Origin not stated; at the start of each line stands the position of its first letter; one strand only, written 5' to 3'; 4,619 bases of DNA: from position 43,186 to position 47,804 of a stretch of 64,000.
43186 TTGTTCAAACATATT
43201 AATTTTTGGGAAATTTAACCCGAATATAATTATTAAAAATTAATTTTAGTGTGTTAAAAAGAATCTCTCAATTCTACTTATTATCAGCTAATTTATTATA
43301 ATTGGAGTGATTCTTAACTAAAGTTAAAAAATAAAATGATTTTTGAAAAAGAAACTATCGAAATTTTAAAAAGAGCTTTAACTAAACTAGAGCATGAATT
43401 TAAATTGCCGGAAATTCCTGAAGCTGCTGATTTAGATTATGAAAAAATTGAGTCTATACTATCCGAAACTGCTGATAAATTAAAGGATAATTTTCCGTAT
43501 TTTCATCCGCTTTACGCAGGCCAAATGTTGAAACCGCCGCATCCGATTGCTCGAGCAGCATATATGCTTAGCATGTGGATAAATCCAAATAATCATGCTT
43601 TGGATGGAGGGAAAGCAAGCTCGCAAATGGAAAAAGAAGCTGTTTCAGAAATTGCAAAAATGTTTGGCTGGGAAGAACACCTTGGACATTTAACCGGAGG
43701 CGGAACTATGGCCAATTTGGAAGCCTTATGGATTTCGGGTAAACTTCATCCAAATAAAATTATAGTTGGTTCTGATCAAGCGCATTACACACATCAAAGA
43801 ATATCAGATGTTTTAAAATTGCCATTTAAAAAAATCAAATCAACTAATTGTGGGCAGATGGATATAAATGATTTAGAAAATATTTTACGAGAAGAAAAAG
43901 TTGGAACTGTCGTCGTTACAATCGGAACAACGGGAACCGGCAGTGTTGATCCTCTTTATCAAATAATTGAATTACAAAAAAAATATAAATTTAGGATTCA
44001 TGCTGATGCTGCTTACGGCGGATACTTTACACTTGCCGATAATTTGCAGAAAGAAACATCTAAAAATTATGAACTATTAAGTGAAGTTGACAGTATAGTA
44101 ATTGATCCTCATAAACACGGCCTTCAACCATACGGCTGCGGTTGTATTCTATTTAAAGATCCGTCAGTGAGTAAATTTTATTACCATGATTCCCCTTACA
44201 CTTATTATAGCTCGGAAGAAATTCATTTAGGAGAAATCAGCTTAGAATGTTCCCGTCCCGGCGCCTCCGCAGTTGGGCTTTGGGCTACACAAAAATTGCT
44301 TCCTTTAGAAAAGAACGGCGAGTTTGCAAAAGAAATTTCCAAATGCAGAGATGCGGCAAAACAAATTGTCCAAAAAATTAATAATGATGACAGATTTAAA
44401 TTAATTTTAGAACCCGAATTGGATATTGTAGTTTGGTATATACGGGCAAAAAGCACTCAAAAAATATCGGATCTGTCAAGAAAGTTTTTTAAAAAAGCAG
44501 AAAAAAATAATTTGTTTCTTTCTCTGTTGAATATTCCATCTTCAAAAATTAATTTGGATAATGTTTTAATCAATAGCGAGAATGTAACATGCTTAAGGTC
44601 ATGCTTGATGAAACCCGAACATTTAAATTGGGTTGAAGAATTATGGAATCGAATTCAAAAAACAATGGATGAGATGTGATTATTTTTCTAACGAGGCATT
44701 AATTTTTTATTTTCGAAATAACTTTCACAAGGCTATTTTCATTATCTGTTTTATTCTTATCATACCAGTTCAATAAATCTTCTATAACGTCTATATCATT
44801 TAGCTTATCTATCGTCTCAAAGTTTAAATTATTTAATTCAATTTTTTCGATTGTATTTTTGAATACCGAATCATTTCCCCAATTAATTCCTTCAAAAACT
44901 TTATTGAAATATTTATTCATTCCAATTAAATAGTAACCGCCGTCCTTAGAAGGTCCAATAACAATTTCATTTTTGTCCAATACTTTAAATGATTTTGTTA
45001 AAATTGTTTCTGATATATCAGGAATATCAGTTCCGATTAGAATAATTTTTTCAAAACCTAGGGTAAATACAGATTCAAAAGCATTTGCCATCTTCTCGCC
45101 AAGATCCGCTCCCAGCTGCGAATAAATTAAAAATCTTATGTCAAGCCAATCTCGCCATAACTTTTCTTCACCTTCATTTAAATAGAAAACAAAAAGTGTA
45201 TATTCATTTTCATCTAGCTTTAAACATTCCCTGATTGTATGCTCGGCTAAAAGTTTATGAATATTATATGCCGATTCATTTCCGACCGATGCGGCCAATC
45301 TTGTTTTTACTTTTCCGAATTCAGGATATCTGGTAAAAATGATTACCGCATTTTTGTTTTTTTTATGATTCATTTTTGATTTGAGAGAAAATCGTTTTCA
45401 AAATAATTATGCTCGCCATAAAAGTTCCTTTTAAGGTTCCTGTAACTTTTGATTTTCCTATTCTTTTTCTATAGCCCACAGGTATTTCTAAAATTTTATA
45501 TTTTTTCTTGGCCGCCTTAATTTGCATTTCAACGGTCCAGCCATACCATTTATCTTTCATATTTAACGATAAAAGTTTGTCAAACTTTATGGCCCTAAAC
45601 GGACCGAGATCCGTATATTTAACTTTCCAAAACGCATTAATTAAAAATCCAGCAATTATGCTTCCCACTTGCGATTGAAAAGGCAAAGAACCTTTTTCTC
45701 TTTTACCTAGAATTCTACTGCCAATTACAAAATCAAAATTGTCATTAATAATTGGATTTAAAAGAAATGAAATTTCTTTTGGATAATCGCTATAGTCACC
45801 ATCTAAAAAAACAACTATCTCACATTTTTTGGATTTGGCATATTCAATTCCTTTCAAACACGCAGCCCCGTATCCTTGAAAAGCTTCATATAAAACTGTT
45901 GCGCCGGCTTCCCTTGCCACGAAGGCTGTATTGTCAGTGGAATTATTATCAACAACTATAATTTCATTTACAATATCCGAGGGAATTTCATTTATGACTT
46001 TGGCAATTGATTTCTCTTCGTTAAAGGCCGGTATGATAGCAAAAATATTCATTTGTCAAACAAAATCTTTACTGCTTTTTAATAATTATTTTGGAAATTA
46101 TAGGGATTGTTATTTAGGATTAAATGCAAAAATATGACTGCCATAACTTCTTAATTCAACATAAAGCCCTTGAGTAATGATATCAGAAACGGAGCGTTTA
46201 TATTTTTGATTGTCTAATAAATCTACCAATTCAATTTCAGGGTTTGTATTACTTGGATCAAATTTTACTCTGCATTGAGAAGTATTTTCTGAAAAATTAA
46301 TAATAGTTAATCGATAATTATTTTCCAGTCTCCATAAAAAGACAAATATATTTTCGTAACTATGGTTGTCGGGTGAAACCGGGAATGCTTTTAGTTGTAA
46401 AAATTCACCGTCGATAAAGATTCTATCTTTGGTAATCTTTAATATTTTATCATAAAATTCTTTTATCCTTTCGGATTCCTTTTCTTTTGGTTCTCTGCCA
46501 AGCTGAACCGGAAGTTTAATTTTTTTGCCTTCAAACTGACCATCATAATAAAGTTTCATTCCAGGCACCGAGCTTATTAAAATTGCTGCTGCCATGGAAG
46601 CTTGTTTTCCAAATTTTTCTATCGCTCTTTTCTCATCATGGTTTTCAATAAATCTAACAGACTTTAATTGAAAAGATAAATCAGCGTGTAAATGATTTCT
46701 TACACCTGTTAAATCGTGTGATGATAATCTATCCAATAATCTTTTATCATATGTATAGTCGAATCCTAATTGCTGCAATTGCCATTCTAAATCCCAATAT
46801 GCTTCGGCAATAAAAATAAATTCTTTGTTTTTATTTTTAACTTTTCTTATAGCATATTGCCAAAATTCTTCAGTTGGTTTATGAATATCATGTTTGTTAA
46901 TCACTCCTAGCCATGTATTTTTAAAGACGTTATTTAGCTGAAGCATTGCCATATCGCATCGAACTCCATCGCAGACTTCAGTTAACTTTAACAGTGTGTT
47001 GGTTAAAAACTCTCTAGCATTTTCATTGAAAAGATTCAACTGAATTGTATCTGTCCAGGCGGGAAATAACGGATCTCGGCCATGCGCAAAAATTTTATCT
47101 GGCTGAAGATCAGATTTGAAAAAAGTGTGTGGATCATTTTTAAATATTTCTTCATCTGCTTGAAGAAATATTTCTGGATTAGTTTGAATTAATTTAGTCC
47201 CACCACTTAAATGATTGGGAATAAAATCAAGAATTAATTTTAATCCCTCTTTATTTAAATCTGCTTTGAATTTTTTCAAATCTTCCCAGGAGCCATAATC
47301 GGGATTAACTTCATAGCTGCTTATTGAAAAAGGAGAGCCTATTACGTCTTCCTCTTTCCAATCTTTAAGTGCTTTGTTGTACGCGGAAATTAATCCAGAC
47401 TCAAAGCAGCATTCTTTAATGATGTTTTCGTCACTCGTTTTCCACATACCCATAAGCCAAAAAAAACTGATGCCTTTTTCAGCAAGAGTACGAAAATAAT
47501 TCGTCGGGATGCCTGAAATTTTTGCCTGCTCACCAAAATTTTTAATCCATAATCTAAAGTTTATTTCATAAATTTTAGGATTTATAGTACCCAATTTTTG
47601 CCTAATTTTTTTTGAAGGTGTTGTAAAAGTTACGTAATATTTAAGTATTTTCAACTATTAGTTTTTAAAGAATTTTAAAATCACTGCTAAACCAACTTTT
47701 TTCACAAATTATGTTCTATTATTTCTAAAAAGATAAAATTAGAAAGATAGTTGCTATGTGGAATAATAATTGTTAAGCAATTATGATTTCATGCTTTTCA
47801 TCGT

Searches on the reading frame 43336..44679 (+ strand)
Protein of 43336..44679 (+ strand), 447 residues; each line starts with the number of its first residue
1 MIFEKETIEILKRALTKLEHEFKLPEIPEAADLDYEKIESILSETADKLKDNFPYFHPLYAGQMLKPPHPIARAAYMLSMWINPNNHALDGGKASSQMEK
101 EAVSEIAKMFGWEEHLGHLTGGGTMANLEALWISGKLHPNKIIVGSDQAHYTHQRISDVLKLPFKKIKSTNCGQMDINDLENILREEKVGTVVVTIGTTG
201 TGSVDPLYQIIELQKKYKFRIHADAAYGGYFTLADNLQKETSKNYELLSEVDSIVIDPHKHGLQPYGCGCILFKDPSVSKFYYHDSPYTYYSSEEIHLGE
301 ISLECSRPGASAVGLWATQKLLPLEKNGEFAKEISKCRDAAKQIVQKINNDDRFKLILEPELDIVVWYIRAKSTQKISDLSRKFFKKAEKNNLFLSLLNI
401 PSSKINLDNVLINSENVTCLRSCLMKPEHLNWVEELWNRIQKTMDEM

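Call 40: search_protein_families(library=pfam, proteins=[window:43336-44679:+], max_evalue=0.00001)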
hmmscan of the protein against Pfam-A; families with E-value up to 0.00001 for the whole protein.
window:43336-44679:+ (447 aa): 4 families
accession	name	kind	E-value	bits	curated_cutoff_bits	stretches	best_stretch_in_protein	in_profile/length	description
PF00282.25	Pyridoxal_deC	-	2e-33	116.1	27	1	140-367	145-372/375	Pyridoxal-dependent decarboxylase conserved domain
PF01212.27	Beta_elim_lyase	-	7.3e-10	39.1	27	1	101-276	36-214/288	Beta-eliminating lyase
PF00266.25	Aminotran_5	-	3e-07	30.2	21.5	1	79-227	25-178/371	Aminotransferase class-V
PF00155.27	Aminotran_1_2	-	8.4e-07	28.9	19.7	1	99-231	44-192/361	Aminotransferase class I and II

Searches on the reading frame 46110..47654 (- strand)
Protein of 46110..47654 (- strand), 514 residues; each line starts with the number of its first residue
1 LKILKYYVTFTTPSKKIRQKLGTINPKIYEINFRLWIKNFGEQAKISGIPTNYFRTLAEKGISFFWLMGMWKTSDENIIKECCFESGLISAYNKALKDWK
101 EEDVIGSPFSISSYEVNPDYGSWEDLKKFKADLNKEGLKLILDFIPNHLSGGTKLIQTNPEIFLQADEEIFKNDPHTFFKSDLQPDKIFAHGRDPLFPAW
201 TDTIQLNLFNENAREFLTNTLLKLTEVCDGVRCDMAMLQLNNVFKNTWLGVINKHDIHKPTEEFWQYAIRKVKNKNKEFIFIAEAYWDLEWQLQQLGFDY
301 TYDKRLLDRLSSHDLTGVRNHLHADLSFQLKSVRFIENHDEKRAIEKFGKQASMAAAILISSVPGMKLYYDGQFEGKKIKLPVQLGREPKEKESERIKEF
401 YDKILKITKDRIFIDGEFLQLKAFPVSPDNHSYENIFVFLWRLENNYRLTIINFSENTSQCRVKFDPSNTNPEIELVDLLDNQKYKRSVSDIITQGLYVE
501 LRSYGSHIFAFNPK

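Call 40: search_protein_families(library=pfam, proteins=[window:46110-47654:-], max_evalue=0.00001)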
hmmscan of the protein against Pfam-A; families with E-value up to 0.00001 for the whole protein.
window:46110-47654:- (514 aa): 1 family
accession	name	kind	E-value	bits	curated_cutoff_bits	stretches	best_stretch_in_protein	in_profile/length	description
PF00128.31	Alpha-amylase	-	3.4e-13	50.1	22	1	114-378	57-357/446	Alpha amylase, catalytic domain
